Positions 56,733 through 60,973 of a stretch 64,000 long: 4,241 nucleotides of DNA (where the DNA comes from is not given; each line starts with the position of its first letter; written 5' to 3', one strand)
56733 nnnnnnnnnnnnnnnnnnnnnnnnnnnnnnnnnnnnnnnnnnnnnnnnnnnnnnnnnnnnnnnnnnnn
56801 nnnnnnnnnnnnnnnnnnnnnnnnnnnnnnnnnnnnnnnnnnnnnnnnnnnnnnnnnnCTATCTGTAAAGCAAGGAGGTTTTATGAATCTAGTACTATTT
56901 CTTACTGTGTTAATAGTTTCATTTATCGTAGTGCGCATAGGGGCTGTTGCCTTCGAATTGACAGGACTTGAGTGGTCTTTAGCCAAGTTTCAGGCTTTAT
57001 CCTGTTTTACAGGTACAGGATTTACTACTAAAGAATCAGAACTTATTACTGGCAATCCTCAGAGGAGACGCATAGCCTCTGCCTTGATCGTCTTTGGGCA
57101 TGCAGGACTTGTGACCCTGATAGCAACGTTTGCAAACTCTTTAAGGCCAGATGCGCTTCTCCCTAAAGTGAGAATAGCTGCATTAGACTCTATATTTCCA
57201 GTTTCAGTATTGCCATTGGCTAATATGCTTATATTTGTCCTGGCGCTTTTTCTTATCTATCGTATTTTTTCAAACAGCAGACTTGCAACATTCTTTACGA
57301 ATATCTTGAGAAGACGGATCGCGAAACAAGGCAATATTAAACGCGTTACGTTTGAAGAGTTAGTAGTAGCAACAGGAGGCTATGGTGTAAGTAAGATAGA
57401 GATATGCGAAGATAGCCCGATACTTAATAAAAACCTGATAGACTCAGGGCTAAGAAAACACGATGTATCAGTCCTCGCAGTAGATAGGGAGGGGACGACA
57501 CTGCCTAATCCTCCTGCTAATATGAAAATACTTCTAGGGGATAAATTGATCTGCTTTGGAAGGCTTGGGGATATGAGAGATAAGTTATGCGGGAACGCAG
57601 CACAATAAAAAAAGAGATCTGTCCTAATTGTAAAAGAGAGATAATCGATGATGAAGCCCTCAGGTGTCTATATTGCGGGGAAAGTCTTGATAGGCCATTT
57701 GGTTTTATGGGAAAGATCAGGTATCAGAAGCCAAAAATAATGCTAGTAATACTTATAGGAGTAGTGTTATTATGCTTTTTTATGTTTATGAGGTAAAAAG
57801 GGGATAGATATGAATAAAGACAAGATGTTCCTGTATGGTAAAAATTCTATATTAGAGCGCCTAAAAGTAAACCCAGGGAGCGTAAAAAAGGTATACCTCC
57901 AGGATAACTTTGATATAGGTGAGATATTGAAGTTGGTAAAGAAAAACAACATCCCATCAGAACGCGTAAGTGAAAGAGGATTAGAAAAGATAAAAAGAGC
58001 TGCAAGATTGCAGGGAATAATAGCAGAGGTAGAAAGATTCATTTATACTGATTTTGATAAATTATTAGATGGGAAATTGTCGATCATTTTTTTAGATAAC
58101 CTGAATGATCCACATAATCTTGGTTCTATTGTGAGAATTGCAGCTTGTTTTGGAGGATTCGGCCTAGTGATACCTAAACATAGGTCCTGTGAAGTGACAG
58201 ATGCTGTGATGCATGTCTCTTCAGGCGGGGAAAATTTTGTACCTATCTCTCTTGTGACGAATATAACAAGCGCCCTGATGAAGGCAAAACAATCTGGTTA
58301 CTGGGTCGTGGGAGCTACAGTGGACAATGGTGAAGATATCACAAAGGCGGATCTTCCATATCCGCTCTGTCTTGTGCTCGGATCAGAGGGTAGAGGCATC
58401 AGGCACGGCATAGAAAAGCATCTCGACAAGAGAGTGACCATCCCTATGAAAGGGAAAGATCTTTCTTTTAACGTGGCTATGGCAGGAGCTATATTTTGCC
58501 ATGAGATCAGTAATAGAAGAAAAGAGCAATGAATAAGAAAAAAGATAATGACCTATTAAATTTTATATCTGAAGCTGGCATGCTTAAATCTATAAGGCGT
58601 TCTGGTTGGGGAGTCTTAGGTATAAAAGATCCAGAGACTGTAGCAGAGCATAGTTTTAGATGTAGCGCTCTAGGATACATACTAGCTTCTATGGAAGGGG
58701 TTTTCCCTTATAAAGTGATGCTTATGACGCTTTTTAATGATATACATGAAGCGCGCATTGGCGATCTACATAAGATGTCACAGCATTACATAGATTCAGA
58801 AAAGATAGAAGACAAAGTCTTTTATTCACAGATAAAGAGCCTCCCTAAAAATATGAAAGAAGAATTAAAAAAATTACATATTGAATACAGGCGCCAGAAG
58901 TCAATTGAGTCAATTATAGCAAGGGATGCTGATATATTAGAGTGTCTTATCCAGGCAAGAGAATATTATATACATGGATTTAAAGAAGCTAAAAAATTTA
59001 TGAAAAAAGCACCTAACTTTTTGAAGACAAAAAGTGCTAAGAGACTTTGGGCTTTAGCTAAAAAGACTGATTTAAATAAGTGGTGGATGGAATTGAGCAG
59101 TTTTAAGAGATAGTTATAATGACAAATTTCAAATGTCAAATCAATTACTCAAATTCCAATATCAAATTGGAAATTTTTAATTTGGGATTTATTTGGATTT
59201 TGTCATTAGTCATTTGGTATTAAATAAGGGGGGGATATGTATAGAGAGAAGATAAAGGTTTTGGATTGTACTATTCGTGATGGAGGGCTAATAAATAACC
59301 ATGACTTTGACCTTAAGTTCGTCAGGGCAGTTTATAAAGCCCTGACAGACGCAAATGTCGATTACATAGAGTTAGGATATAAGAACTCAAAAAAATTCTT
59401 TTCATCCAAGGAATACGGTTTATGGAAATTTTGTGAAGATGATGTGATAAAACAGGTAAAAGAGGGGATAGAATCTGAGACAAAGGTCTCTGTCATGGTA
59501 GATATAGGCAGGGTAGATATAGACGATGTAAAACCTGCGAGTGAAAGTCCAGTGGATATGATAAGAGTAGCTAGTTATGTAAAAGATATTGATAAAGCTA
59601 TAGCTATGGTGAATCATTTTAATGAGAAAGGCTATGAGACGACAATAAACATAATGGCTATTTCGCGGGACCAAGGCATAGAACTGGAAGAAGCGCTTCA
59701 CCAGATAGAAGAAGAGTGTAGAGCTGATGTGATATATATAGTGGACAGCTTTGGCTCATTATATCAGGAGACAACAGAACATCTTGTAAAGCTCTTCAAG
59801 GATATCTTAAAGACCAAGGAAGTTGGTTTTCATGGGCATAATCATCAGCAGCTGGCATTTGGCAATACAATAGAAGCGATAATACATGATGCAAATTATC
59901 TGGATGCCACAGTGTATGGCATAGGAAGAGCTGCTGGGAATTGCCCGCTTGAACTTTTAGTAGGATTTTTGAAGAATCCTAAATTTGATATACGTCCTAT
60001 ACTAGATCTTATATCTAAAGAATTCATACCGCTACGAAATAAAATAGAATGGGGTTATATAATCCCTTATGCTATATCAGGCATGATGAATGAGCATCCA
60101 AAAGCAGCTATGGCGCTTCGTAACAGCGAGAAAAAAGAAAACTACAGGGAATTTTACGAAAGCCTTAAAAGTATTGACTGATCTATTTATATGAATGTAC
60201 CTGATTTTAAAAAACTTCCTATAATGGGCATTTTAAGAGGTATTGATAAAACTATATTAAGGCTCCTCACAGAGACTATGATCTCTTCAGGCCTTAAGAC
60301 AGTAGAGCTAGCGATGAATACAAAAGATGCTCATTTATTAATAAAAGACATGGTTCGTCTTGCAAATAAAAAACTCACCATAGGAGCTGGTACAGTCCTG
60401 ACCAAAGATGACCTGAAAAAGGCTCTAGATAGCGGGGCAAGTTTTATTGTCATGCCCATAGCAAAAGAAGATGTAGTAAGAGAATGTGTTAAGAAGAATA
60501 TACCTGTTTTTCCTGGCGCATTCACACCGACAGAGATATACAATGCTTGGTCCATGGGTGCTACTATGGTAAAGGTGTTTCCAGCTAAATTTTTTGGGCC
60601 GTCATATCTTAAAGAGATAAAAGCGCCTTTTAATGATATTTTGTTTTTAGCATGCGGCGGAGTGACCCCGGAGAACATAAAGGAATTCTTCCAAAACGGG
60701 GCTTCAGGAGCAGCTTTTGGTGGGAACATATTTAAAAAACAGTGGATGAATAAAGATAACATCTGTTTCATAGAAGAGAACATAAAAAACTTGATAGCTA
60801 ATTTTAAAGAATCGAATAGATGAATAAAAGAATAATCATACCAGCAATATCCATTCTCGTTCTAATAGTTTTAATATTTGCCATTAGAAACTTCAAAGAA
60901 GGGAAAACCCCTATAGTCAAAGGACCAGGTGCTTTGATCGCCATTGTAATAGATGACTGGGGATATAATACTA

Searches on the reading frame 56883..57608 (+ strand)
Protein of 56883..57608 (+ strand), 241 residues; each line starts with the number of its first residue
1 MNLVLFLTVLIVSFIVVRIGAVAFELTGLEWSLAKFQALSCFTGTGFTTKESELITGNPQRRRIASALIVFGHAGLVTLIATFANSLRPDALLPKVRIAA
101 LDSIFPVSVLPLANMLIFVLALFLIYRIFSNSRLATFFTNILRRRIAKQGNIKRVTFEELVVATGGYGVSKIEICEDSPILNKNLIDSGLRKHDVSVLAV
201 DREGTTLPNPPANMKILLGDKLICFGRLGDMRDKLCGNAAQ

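Call 65: search_protein_families(library=pfam, max_evalue=0.00001, proteins=[window:56883-57608:+])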
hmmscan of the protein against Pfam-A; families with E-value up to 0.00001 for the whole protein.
window:56883-57608:+ (241 aa): 1 family
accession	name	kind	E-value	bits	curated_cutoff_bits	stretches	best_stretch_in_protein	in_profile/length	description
PF02080.26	TrkA_C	-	3.1e-07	30.6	27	1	172-227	4-59/71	TrkA-C domain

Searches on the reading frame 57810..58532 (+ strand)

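Call 65: search_protein_families(library=pfam, max_evalue=0.00001, proteins=[window:57810-58532:+])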
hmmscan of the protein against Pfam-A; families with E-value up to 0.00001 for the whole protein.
window:57810-58532:+ (240 aa): 2 families
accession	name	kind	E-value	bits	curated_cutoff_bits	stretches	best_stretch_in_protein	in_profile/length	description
PF00588.24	SpoU_methylase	-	2.6e-36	125.3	29.7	1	92-231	3-142/142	SpoU rRNA Methylase family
PF08032.17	SpoU_sub_bind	-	8.1e-13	49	22.8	1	7-77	1-73/76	RNA 2'-O ribose methyltransferase substrate binding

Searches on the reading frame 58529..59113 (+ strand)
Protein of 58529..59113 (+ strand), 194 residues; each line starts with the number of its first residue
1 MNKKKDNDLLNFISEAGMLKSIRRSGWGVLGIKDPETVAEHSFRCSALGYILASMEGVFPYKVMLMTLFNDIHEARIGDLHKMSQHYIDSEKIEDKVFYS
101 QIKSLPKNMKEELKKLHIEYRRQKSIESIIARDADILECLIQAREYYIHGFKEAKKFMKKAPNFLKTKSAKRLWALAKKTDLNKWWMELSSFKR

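Call 65: search_protein_families(library=pfam, max_evalue=0.00001, proteins=[window:58529-59113:+])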
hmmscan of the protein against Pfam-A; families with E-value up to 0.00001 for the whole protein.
window:58529-59113:+ (194 aa): 3 families
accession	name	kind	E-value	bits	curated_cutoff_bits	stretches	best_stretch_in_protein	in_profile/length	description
PF13023.12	HD_3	-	8.8e-23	81.5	22.5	1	17-159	2-147/165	HD domain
PF12917.13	YfbR-like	-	3.8e-11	43.4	25.9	1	12-161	2-159/182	5'-deoxynucleotidase YfbR-like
PF01966.28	HD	-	4.1e-06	27.5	22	1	38-138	1-114/116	HD domain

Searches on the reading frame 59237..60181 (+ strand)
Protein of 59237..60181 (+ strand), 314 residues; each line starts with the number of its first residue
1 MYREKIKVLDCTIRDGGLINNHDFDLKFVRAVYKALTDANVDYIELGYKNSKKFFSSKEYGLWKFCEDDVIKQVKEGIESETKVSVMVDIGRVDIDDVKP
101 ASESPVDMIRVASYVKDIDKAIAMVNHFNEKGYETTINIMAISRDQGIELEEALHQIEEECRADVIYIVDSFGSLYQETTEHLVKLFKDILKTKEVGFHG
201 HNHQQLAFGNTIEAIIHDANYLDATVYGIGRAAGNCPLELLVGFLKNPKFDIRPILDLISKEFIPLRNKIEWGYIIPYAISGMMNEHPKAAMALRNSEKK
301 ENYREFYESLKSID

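Call 65: search_protein_families(library=pfam, max_evalue=0.00001, proteins=[window:59237-60181:+])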
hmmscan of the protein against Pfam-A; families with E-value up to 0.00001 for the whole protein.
window:59237-60181:+ (314 aa): 1 family
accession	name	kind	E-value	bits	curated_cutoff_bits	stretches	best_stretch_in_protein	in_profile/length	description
PF00682.25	HMGL-like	-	1.2e-23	84.3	29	1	5-249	1-243/260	HMGL-like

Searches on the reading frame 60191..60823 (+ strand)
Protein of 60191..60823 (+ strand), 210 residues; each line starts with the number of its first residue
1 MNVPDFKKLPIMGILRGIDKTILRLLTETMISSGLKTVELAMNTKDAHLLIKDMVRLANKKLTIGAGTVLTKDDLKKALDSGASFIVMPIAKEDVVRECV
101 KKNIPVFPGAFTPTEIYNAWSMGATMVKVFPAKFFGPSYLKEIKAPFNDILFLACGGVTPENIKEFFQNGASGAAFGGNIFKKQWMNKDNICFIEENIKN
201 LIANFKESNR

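Call 65: search_protein_families(library=pfam, max_evalue=0.00001, proteins=[window:60191-60823:+])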
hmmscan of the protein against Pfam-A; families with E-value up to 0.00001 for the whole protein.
window:60191-60823:+ (210 aa): 2 families
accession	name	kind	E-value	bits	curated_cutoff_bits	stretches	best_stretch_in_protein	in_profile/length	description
PF01081.25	Aldolase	-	4.3e-36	124.6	27.8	1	7-194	6-193/196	KDPG and KHG aldolase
PF02581.23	TMP-TENI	-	7e-06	26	27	0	125-176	127-176/180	Thiamine monophosphate synthase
